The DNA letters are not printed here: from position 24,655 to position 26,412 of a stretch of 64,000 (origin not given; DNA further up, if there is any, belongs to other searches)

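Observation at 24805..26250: Paralogous Cys-module membrane proteins each paired with a giant secreted lipoprotein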

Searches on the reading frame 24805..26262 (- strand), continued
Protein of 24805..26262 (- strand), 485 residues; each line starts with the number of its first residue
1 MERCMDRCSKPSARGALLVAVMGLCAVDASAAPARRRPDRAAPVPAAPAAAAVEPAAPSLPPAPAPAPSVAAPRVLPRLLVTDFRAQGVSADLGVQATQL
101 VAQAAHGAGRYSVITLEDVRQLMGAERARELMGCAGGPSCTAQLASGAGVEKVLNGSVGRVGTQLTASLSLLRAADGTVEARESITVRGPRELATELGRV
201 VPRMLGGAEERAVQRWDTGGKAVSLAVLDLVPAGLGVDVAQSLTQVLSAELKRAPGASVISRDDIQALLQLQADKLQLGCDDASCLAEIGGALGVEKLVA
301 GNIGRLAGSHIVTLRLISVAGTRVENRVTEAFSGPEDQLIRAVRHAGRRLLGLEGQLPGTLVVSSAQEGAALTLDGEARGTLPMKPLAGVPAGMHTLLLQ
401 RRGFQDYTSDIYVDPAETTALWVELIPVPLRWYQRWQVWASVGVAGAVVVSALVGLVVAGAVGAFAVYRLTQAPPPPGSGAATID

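Call 23: find_related_loci(query=A1, collection=genome_contigs, flank=10000)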
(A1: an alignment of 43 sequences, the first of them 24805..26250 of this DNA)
Query A1 (481 aa) in genome_contigs; peptide patterns used: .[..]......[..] (x = any residue, [..] = any of these).
484 stretches matched a pattern; 189 encode a relative of the query (tblastn E <= 1e-3); the best 80 are kept; 80 distinct loci.
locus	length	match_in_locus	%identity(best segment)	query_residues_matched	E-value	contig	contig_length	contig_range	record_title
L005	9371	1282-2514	48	67-481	1e-111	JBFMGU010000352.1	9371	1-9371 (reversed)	MAG: Myxococcota bacterium isolate MAG305 MAG305_352, whole genome shotgun sequence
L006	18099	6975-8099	47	65-441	9e-104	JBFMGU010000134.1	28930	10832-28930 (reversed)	MAG: Myxococcota bacterium isolate MAG305 MAG305_134, whole genome shotgun sequence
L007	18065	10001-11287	42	40-480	5e-100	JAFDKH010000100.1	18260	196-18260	MAG: Deltaproteobacteria bacterium isolate Meg22_46_Bin_104 Meg22_46_Bin_104_scaffold_4265, whole genome shotgun sequenc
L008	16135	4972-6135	46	75-458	8e-100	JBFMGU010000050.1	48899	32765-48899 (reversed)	MAG: Myxococcota bacterium isolate MAG305 MAG305_50, whole genome shotgun sequence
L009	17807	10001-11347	42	41-471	1e-96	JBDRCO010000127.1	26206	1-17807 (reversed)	MAG: Pseudomonadota bacterium isolate MEGAHIT-group-1.187 k141_13112208, whole genome shotgun sequence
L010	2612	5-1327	40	33-481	8e-94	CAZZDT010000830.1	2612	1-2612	MAG TPA_asm: uncultured Bdellovibrionales bacterium isolate binchicken_co76_449 genome assembly, contig: NODE_56468_leng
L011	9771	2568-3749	43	75-480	1e-89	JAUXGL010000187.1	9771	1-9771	MAG: Deltaproteobacteria bacterium isolate CSMAG_2928 CSMAG_2928_k117_2026719_length_9771_cov_10.3381, whole genome shot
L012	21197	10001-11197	44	57-455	2e-86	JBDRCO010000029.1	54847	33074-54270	MAG: Pseudomonadota bacterium isolate MEGAHIT-group-1.187 k141_3664479, whole genome shotgun sequence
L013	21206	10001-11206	42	62-480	8e-83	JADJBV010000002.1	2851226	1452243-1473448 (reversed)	MAG: Deltaproteobacteria bacterium isolate Aved_18-Q3-R54-62_BAT3C.540 tig00000449-10-28489590, whole genome shotgun seq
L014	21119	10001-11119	41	77-456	1e-81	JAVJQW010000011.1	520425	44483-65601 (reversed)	MAG: Deltaproteobacteria bacterium isolate D1-CHI-08 k141_43932, whole genome shotgun sequence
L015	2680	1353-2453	41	73-439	4e-81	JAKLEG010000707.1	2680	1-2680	MAG: Myxococcota bacterium isolate RA.bin128 RA.bin128_707, whole genome shotgun sequence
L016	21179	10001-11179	39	74-471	2e-84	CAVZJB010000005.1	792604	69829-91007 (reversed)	MAG: uncultured delta proteobacterium isolate MFD02416.bin.1.82 genome assembly, contig: contig_100778, whole genome sho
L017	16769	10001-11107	38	114-450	3e-68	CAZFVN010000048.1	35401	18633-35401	MAG TPA_asm: uncultured Myxococcales bacterium isolate SRP077602_co5_559 genome assembly, contig: NODE_5890_length_35401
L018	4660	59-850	46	195-470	2e-66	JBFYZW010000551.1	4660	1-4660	MAG: Deltaproteobacteria bacterium isolate PPR_0449 k121_6753141, whole genome shotgun sequence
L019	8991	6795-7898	36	73-439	5e-63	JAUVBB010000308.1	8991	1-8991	MAG: Deltaproteobacteria bacterium isolate CSMAG_234 CSMAG_234_k127_7174681_length_8991_cov_16.0178, whole genome shotgu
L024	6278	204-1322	37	103-468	3e-57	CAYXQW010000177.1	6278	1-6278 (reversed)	MAG TPA_asm: uncultured Bdellovibrionales bacterium isolate SRP192927_co6_8 genome assembly, contig: NODE_34122_length_6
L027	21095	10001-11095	36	74-435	3e-54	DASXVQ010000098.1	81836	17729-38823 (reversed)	MAG TPA_asm: Myxococcales bacterium isolate SMAG_U4749 k141_230607, whole genome shotgun sequence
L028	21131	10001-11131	35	73-435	4e-53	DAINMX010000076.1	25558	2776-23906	MAG TPA_asm: Myxococcota bacterium isolate CTOTU11650 NODE_1116_length_25558_cov_7.504568, whole genome shotgun sequence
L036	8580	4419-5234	33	220-468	1e-38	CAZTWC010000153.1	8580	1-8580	MAG TPA_asm: uncultured Myxococcia bacterium isolate SRP200020_co3_330 genome assembly, contig: NODE_11525_length_8580_c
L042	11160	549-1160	35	77-421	1e-32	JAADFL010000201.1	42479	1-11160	MAG: Deltaproteobacteria bacterium isolate M_MaxBin.025 contig-127_791, whole genome shotgun sequence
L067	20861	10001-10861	33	220-481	5e-24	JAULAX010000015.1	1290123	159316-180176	MAG: Anaeromyxobacteraceae bacterium isolate MAG.18 contig_224, whole genome shotgun sequence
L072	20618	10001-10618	36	40-404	3e-23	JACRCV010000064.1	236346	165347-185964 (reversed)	MAG: Deltaproteobacteria bacterium isolate NC_groundwater_1655_Pr3_B-0.1um_70_22 SR-2_scaffold_141_2107098, whole genome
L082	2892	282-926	38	59-421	2e-22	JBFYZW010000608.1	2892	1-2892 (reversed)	MAG: Deltaproteobacteria bacterium isolate PPR_0449 k121_2985500, whole genome shotgun sequence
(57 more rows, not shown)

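Call 27: predict_structure(alignment_id=A1)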
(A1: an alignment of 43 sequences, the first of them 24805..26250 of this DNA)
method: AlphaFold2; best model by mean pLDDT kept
length: 481 residues; sequences in the alignment: 43
mean_pLDDT: 83.4   pTM: 0.72
mean pLDDT of the five models: 83.4, 82.8, 82.5, 82.0, 80.6
residues with pLDDT >= 90: 261; 70-90: 127; 50-70: 55; < 50: 38
segments of 3 or more residues with pLDDT < 50: 1-4, 6-28, 479-481
pLDDT, mean of each block of 10 residues (from residue 1): 43 41 44 52 53 61 81 95 95 93 92 82 70 79 93 96 97 95 94 95 78 90 94 96 96 90 76 59 77 94 92 89 93 97 94 94 98 98 97 98 97 97 90 82 82 81 72 57 48
secondary structure, 60 per line:
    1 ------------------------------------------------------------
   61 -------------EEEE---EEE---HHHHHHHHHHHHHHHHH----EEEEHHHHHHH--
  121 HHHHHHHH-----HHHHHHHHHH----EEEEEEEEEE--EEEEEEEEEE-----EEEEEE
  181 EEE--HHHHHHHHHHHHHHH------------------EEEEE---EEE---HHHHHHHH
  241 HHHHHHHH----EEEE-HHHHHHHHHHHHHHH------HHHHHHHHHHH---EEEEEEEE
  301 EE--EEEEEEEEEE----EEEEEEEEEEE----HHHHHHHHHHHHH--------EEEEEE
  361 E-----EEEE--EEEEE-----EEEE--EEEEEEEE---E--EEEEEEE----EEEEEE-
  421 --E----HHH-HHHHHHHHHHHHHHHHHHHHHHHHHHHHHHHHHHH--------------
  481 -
elements in order: E74-77 E81-83 H87-103 E108-111 H112-118 H121-128 H134-143 E148-157 E160-169 E175-183 H186-200 E219-223 E227-229 H233-248 E253-256 H258-272 H279-289 E293-302 E305-314 E319-329 H334-346 E355-361 E367-370 E373-377 E383-386 E389-396 E403-409 E414-419 H432-466

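Call 34: search_protein_families(library=pfam, proteins=[L009:11359-13722:+, L016:11218-14235:+, L024:1325-4015:+, L027:11222-14293:+, L028:11242-13620:+, L036:5472-6998:+, L042:1749-4586:+, L067:11066-14383:+, L072:11278-13638:+, L082:1571-2710:+], max_evalue=0.01)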
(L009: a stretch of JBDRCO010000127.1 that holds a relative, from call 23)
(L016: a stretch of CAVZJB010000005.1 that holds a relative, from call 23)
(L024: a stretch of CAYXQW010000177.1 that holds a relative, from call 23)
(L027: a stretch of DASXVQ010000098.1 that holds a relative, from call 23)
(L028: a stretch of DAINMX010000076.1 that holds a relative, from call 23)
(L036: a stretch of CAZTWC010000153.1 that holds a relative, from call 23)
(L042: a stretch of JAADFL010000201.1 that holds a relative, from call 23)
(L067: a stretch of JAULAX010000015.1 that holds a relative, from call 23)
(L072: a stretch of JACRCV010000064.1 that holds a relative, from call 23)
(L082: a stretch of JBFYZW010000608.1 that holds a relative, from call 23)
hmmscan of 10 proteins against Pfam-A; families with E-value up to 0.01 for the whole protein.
L009:11359-13722:+ (788 aa): 1 family
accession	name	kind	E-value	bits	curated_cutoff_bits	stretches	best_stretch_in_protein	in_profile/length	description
PF10282.15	Lactonase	-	0.0096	15.6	21.7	0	326-399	149-323/344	Lactonase, 7-bladed beta-propeller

L016:11218-14235:+ (1006 aa): 0 families

L024:1325-4015:+ (897 aa): 0 families

L027:11222-14293:+ (1024 aa): 0 families

L028:11242-13620:+ (793 aa): 0 families

L036:5472-6998:+ (509 aa): 0 families

L042:1749-4586:+ (946 aa): 8 families
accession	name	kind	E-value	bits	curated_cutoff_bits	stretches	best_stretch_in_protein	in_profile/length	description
PF13620.12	CarboxypepD_reg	-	2e-21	76.6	32.3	2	230-291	11-74/82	Carboxypeptidase regulatory-like domain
PF13715.12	CarbopepD_reg_2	-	1.6e-11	44.5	32.2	0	129-213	1-80/88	CarboxypepD_reg-like domain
PF17210.9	SdrD_B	-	5e-11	43.2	29.7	2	230-294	21-87/112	SdrD B-like domain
PF09430.16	EMC7_beta-sandw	-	1.7e-08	35.1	26.6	1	230-292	4-63/122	ER membrane protein complex subunit 7, beta-sandwich domain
PF14686.12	fn3_3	-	3.3e-06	27.2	24.4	0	161-186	29-54/75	Polysaccharide lyase family 4, domain II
PF17802.7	SpaA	-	1.7e-05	25.3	23.1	0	234-271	17-57/91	Prealbumin-like fold domain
PF22904.2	NOMO1-like_2nd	-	3.7e-05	24.2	27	0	128-184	5-61/90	BOS complex subunit NOMO1-like, second beta sandwich domain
PF02412.23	TSP_3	-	0.00067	19.7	25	1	346-375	2-31/36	Thrombospondin type 3 repeat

L067:11066-14383:+ (1106 aa): 3 families
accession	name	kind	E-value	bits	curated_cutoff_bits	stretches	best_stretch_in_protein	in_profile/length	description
PF13517.12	FG-GAP_3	-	1.6e-19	70.7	26.9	1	384-441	1-60/61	FG-GAP-like repeat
PF01839.29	FG-GAP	-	1.6e-16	60.2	22.1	2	425-447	3-25/37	FG-GAP repeat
PF13573.12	SprB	-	0.0016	18.5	28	0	57-69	19-31/37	SprB repeat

L072:11278-13638:+ (787 aa): 1 family
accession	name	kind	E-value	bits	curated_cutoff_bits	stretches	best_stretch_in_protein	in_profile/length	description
PF21783.3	YNCE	-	0.002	17.9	27.1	0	621-704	207-292/339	YNCE-like beta-propeller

L082:1571-2710:+ (380 aa): 0 families

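Call 37: find_encoding_contigs(protein=P0107, flank=6000, max_places=1)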
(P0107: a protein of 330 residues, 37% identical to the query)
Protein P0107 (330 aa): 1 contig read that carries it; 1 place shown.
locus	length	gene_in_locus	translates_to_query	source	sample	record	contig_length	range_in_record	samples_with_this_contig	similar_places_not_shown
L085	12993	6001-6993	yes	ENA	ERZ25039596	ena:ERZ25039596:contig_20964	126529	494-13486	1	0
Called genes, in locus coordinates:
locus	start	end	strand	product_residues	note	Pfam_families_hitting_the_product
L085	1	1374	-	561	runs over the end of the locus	-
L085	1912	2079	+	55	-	-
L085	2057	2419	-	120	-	PF00118:Cpn60_TCP1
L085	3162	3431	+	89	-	-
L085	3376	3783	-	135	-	PF00166:Cpn10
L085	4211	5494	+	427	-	-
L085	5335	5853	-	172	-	PF01192:RNA_pol_Rpb6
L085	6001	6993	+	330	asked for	-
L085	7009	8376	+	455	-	-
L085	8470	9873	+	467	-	-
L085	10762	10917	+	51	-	-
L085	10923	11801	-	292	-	PF01695:IstB_IS21 (weak)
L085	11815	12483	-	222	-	-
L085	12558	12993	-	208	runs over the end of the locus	PF01636:APH (weak), PF00069:Pkinase, PF07714:PK_Tyr_Ser-Thr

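Call 38: find_encoding_contigs(protein=P0106, flank=6000, max_places=1)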
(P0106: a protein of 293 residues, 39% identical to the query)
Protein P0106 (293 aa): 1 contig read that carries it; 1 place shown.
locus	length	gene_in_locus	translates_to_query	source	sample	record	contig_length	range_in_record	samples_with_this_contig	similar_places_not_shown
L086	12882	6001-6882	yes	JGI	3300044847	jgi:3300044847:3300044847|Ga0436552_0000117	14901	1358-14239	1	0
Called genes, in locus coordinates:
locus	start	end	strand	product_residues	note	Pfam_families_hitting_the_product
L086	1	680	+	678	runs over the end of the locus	?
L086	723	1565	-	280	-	-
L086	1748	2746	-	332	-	PF01210:NAD_Gly3P_dh_N, PF02558:ApbA (weak), PF03807:F420_oxidored (faint), PF07479:NAD_Gly3P_dh_C, PF20618:GPD_NAD_C_bact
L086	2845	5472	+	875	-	PF02861:Clp_N, PF23569:NBD_SMAX1, PF00004:AAA, PF17871:AAA_lid_9, PF00004:AAA, PF07724:AAA_2, PF07728:AAA_5, PF10431:ClpB_D2-small, +8 more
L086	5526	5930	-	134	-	PF13474:SnoaL_3, PF14534:DUF4440 (weak)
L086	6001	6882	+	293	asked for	-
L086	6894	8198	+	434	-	-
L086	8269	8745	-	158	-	PF12900:Pyridox_ox_2, PF01243:PNPOx_N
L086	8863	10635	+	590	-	PF02369:Big_1, PF09134:Invasin_D3, PF02369:Big_1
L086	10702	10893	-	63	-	PF11127:YgaP-like_TM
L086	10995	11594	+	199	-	PF07638:Sigma70_ECF (weak), PF04542:Sigma70_r2, PF08281:Sigma70_r4_2, PF04545:Sigma70_r4 (weak)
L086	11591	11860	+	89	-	PF13490:zf-HC2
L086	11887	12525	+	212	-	PF03352:Adenine_glyco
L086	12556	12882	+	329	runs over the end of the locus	?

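Call 39: find_encoding_contigs(protein=P0098, flank=6000, max_places=1)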
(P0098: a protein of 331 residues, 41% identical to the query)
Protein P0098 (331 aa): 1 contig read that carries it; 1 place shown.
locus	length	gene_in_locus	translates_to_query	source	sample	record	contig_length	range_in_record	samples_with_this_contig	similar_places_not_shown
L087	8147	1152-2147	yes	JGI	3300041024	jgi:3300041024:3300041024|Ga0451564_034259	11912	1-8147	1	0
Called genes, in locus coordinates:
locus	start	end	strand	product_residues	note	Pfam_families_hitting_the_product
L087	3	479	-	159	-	?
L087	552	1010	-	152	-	-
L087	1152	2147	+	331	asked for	-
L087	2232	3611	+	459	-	PF13385:Laminin_G_3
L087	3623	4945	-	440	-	PF01594:AI-2E_transport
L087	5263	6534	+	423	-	-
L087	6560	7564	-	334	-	PF13453:Zn_ribbon_TFIIB (weak), PF01694:Rhomboid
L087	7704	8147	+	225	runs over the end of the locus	PF05708:Peptidase_C92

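Call 48: find_encoding_contigs(protein=P0102, flank=5000, max_places=1)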
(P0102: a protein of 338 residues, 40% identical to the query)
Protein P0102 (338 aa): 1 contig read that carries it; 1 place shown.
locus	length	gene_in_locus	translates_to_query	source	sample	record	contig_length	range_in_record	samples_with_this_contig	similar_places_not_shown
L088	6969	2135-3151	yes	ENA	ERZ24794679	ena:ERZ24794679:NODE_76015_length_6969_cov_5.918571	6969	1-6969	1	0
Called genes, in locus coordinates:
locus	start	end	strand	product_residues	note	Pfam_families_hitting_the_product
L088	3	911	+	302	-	?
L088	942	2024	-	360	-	PF00712:DNA_pol3_beta (weak), PF02767:DNA_pol3_beta_2, PF02768:DNA_pol3_beta_3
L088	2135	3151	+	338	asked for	-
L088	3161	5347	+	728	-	-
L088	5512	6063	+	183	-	PF00570:HRDC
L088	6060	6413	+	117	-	PF22296:bAvd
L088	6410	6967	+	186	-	?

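Call 49: find_encoding_contigs(protein=P0103, flank=5000, max_places=1)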
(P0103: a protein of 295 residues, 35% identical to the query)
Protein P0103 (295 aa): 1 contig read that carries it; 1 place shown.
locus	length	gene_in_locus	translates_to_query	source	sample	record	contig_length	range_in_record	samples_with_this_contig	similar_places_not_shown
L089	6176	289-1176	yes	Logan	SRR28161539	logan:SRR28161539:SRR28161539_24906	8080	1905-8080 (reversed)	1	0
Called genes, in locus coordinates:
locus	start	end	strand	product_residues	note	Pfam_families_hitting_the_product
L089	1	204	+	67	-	?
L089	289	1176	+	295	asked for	-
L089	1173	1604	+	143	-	-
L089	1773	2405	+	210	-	-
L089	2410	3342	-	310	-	PF00069:Pkinase, PF07714:PK_Tyr_Ser-Thr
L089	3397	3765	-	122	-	PF07171:MlrC_C (faint)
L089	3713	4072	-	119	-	PF07171:MlrC_C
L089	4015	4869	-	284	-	PF07364:DUF1485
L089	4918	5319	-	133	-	-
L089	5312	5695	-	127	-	-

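Call 50: find_encoding_contigs(protein=P0108, flank=5000, max_places=1)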
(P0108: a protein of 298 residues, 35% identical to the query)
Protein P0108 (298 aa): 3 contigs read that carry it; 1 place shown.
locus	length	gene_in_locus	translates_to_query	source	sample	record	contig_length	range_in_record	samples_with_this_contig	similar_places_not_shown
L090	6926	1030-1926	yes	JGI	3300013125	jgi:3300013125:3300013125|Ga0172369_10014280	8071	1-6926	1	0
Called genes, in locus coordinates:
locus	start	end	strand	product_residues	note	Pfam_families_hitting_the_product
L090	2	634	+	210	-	?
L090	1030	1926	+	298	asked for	-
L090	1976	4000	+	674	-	PF01391:Collagen (weak), PF03781:FGE-sulfatase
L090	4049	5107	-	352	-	PF00528:BPD_transp_1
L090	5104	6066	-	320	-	PF19300:BPD_transp_1_N (weak), PF00528:BPD_transp_1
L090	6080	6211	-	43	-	-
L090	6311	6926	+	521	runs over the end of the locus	PF02133:Transp_cyt_pur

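Call 69: find_related_loci(query=A4, collection=metagenome_contigs, flank=5000)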
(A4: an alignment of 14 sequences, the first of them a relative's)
Query A4 (310 aa) in metagenome_contigs; peptide patterns used: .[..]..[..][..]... (x = any residue, [..] = any of these).
600 stretches matched a pattern (row limit reached: there are more); 452 encode a relative of the query (tblastn E <= 1e-3); the best 80 are kept; 80 distinct loci.
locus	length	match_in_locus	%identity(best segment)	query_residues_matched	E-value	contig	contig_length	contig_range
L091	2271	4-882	72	21-310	2e-136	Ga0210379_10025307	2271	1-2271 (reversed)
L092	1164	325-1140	61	22-310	7e-111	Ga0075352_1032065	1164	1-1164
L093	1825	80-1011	70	1-310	2e-94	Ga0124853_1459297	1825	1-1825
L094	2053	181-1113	53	2-310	6e-80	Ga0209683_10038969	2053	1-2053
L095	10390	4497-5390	50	25-310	4e-77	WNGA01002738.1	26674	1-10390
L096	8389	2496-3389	50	25-310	4e-77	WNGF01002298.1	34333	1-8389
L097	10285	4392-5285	50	25-310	5e-77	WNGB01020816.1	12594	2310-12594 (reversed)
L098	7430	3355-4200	51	25-310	2e-72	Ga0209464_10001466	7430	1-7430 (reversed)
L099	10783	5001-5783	51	64-310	7e-68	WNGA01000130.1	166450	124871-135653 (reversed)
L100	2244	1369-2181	38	13-310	5e-52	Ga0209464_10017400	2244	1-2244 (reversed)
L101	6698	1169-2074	36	26-308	5e-48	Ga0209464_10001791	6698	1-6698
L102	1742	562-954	60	30-160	2e-48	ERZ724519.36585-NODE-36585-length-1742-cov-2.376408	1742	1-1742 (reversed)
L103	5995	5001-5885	38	14-310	2e-45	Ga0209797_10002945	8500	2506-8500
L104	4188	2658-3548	38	14-310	3e-45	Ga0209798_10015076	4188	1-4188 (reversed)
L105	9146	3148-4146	34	1-310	8e-42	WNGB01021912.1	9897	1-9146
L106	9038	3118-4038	37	28-310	9e-42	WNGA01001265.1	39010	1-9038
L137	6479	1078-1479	41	25-158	6e-29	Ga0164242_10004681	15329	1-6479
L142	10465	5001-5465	37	4-163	8e-28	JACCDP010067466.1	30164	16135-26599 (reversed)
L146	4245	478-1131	34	47-287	1e-27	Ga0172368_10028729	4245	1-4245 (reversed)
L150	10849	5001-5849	31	14-278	3e-27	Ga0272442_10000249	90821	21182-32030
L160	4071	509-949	41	30-176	1e-26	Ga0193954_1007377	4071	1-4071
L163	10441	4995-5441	38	11-159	2e-26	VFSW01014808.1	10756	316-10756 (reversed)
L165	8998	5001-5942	31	22-290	5e-26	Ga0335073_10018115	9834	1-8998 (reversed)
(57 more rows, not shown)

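Call 81: search_protein_families(library=pfam, proteins=[L098:4206-7427:+, L101:2083-4938:+, L106:4051-5367:+, L137:1854-3212:+, L142:5978-10462:+, L146:1140-2558:+, L150:5975-8245:+, L160:1267-2628:+, L163:6032-8311:+, L165:5980-7995:+], max_evalue=0.001)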
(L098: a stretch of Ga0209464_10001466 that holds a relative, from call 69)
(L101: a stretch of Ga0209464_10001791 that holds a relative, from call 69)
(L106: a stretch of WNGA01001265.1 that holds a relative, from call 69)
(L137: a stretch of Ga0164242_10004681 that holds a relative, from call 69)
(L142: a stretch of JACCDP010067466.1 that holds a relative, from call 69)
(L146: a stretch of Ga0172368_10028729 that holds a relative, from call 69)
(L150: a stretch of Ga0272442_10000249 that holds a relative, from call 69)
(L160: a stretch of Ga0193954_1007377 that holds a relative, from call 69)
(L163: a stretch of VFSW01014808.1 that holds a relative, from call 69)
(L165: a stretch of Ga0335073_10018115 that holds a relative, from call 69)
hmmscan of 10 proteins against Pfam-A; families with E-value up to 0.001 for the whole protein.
L098:4206-7427:+ (1074 aa): 2 families
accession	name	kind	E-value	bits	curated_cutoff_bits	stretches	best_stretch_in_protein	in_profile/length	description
PF02368.24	Big_2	-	8.5e-79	260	22.8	10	206-289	2-79/79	Bacterial Ig-like domain (group 2)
PF22359.2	Big-like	-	2.3e-17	63.4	27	1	246-289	3-46/48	Bacterial Ig-like domain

L101:2083-4938:+ (952 aa): 3 families
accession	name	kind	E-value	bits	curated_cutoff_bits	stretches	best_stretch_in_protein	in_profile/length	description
PF05048.19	NosD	-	6.9e-18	65.3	23.6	2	606-748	33-173/212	Periplasmic copper-binding protein (NosD)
PF13229.12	Beta_helix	-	1e-17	64.7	25.9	2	600-741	12-155/158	Right handed beta helix region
PF04151.21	PPC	-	1.8e-06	29.2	25.9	1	65-135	3-69/70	Bacterial pre-peptidase C-terminal domain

L106:4051-5367:+ (439 aa): 0 families

L137:1854-3212:+ (453 aa): 0 families

L142:5978-10462:+ (1495 aa): 0 families

L146:1140-2558:+ (473 aa): 0 families

L150:5975-8245:+ (757 aa): 1 family
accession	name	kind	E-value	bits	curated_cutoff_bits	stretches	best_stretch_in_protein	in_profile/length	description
PF07705.17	CARDB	-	0.00086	19.9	22.7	0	385-439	15-64/101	CARDB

L160:1267-2628:+ (454 aa): 1 family
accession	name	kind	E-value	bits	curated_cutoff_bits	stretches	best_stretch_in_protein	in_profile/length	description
PF04885.19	Stig1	-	0.00083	20.2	24.1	1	110-144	48-83/85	Stigma-specific STIG1-like protein family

L163:6032-8311:+ (760 aa): 1 family
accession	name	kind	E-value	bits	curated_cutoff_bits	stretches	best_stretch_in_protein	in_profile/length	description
PF13620.12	CarboxypepD_reg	-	6.1e-07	30.1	32.3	0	31-86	1-56/82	Carboxypeptidase regulatory-like domain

L165:5980-7995:+ (672 aa): 1 family
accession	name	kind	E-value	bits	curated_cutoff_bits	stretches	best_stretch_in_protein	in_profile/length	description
PF13620.12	CarboxypepD_reg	-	3e-08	34.4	32.3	1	47-105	10-72/82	Carboxypeptidase regulatory-like domain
